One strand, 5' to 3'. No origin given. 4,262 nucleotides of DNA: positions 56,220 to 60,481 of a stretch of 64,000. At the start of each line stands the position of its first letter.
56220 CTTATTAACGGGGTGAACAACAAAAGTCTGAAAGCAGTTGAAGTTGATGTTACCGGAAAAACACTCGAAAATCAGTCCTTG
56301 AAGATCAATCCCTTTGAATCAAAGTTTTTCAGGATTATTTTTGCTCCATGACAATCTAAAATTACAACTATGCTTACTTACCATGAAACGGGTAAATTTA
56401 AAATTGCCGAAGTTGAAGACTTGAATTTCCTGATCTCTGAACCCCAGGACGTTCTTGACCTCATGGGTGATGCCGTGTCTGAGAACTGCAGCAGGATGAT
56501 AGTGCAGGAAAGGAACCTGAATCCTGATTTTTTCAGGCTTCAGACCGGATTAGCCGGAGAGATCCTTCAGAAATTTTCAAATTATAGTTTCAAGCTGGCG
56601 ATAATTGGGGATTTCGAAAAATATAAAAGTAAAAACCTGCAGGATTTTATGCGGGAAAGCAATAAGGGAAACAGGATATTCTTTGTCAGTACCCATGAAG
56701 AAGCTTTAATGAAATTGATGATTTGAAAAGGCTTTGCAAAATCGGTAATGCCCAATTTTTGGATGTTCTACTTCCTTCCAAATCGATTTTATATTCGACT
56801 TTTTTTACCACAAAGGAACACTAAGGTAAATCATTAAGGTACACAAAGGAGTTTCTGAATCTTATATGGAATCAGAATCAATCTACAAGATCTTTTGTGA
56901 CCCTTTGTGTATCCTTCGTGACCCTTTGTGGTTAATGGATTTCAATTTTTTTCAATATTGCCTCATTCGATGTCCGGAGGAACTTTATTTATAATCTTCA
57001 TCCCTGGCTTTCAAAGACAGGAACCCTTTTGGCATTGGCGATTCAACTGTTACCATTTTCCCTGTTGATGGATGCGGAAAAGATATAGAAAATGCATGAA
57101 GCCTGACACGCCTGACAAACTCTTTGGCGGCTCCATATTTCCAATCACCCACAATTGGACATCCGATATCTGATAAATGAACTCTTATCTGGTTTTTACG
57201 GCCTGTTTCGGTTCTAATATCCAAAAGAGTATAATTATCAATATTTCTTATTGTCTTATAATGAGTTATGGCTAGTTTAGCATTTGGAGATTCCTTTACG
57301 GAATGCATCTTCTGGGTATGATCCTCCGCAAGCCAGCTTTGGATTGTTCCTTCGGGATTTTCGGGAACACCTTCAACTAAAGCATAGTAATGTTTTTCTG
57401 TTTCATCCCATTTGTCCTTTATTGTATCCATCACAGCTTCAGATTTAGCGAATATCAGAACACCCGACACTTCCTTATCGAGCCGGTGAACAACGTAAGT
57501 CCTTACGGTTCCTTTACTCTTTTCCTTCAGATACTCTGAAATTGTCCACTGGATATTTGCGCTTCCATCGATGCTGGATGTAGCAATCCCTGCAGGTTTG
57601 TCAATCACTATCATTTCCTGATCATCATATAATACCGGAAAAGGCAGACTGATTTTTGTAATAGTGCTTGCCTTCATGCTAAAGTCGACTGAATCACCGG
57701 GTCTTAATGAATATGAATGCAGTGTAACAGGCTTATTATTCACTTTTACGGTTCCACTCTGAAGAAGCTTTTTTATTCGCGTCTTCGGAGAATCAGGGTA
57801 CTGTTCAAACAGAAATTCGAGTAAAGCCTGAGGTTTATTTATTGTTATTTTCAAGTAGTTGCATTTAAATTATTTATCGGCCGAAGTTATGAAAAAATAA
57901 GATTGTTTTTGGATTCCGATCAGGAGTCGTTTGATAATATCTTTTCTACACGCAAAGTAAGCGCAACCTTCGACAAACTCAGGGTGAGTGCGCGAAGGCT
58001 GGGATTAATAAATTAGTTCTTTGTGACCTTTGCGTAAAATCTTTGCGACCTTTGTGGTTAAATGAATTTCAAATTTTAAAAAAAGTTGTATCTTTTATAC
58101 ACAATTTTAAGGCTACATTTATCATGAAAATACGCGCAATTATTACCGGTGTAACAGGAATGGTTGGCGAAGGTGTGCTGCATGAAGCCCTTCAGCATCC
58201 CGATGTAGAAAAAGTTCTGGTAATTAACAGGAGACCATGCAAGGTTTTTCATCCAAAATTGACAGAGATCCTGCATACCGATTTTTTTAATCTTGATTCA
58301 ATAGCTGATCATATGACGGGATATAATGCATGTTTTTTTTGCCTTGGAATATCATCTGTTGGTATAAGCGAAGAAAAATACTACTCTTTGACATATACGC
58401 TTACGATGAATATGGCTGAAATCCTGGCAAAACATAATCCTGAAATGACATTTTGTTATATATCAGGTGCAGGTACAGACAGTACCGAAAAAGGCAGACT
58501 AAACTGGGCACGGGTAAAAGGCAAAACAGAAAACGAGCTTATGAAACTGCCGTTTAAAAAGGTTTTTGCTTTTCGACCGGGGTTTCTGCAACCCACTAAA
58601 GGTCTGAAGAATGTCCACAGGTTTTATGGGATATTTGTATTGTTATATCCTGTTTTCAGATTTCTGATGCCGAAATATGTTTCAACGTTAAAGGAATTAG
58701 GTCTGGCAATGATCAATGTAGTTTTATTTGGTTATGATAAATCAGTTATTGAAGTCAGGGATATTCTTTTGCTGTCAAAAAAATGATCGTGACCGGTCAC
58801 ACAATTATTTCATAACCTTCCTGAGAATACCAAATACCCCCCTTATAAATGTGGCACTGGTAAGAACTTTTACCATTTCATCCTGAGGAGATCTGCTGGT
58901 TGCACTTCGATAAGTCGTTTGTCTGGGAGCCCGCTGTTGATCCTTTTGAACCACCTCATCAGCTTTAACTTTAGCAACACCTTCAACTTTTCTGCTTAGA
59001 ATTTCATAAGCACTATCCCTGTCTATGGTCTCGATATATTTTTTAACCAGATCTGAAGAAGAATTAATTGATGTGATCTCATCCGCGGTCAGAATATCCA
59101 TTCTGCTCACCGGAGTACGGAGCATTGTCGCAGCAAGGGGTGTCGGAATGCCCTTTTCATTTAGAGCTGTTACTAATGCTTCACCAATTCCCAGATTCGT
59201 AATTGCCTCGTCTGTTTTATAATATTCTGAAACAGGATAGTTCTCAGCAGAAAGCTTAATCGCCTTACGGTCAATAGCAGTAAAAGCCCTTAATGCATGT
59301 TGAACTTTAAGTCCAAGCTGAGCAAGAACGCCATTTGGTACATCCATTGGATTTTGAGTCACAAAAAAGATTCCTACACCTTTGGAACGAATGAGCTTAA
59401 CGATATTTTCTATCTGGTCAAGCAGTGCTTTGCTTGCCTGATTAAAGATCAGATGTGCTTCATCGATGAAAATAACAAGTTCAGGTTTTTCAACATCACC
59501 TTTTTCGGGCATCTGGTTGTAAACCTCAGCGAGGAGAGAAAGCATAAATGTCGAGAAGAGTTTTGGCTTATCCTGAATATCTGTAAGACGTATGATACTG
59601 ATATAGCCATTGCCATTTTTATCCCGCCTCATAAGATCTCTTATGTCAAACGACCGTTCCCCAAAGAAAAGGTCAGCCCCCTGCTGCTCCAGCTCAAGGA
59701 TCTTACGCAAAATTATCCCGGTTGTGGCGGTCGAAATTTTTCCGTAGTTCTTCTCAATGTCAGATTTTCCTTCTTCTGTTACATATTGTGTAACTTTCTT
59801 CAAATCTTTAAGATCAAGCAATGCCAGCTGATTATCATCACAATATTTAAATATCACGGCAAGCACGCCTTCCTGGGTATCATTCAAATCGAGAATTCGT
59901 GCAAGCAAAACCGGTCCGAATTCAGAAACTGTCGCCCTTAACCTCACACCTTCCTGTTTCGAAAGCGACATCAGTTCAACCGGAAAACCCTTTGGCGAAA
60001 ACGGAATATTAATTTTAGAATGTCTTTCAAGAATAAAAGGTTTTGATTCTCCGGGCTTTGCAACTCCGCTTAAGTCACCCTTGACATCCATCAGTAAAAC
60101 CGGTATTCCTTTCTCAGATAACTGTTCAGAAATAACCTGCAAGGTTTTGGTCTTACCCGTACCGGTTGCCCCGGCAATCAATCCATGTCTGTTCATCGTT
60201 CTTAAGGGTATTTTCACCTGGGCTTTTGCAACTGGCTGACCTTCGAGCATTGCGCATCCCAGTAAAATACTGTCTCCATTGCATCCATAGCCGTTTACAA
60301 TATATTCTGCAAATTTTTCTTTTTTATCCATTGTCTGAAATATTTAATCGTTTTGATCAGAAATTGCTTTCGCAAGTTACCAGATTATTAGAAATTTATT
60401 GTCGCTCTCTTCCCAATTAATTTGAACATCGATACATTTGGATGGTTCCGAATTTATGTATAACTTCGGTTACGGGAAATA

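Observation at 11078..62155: Very dense family of palindromic intergenic elements built from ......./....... heptad arrays with a conserved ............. tail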

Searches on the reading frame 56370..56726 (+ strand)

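Call 22: search_protein_families(library=pfam, proteins=[window:56370-56726:+])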
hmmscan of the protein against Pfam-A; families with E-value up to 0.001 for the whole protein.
window:56370-56726:+ (118 aa): 1 family
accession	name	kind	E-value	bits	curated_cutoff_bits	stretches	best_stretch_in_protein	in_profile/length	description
PF13788.11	DUF4180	-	7.7e-39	132.5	25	1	10-116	4-112/112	Domain of unknown function (DUF4180)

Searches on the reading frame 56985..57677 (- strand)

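Call 22: search_protein_families(library=pfam, proteins=[window:56985-57677:-])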
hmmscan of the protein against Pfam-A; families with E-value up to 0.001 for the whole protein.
window:56985-57677:- (230 aa): 1 family
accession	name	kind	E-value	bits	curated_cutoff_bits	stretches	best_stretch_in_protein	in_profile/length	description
PF00849.27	PseudoU_synth_2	-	4.4e-33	115.1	26.8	1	22-169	2-151/152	RNA pseudouridylate synthase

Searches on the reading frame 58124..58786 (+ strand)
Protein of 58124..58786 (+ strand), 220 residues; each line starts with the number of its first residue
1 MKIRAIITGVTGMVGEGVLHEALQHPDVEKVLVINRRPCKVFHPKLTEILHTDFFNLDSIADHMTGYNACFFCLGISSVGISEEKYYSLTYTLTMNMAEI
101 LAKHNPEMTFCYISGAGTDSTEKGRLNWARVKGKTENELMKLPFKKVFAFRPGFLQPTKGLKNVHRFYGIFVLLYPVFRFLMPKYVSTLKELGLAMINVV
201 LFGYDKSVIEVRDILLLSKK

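Call 25: search_protein_families(library=pfam, proteins=[window:58124-58786:+], max_evalue=0.01)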
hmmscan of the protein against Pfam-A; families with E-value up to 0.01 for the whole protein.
window:58124-58786:+ (220 aa): 2 families
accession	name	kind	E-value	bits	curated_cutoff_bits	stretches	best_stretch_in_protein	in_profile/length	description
PF01370.27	Epimerase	-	5.1e-07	29.8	20.9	1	6-115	2-115/240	NAD dependent epimerase/dehydratase family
PF13460.12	NAD_binding_10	-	4.2e-05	23.9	27.2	1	9-128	1-111/184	NAD(P)H-binding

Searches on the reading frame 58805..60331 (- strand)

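Call 25: search_protein_families(library=pfam, proteins=[window:58805-60331:-], max_evalue=0.01)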
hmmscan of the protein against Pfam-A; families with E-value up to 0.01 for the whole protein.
window:58805-60331:- (508 aa): 14 families
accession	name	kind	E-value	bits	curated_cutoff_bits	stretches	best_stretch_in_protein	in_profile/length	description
PF05872.18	HerA_C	-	1.7e-177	591.5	22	1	32-471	6-447/502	Helicase HerA-like C-terminal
PF01935.23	DUF87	-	2.1e-13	51.3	23.2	1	33-254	6-206/220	Helicase HerA, central domain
PF13401.12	AAA_22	-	1e-06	29.5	27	0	48-85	6-43/130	AAA domain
PF10412.15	TrwB_AAD_bind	-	3e-06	26.8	20.5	1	36-87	4-55/387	Type IV secretion-system coupling protein DNA-binding domain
PF04851.21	ResIII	-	4.4e-06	27.1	22.5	1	38-76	14-52/164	Type III restriction enzyme, res subunit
PF05707.18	Zot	-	4.8e-05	23.4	20.3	1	281-349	79-149/197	Zonular occludens toxin (Zot)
PF01580.24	FtsK_SpoIIIE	-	7.2e-05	22.8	24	1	25-66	23-58/221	FtsK/SpoIIIE family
PF00004.35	AAA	-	0.00012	23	21.2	0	276-333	51-116/131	ATPase family associated with various cellular activities (AAA)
PF12846.13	AAA_10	-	0.00038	20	27.5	0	255-334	214-289/362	AAA-like domain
PF13191.12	AAA_16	-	0.00078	20.4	32.6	0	48-76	25-53/167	AAA ATPase domain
PF13604.12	AAA_30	-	0.0011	19.2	27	0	48-80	19-51/191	AAA domain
PF19044.6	P-loop_TraG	-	0.0012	18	25.8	0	32-92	11-74/413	TraG P-loop domain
PF00437.27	T2SSE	-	0.0046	16.1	24.9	1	32-76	127-171/370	Type II/IV secretion system protein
PF09848.15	SLFN-g3_helicase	-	0.0075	16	24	0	279-324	75-121/354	Schlafen group 3, DNA/RNA helicase domain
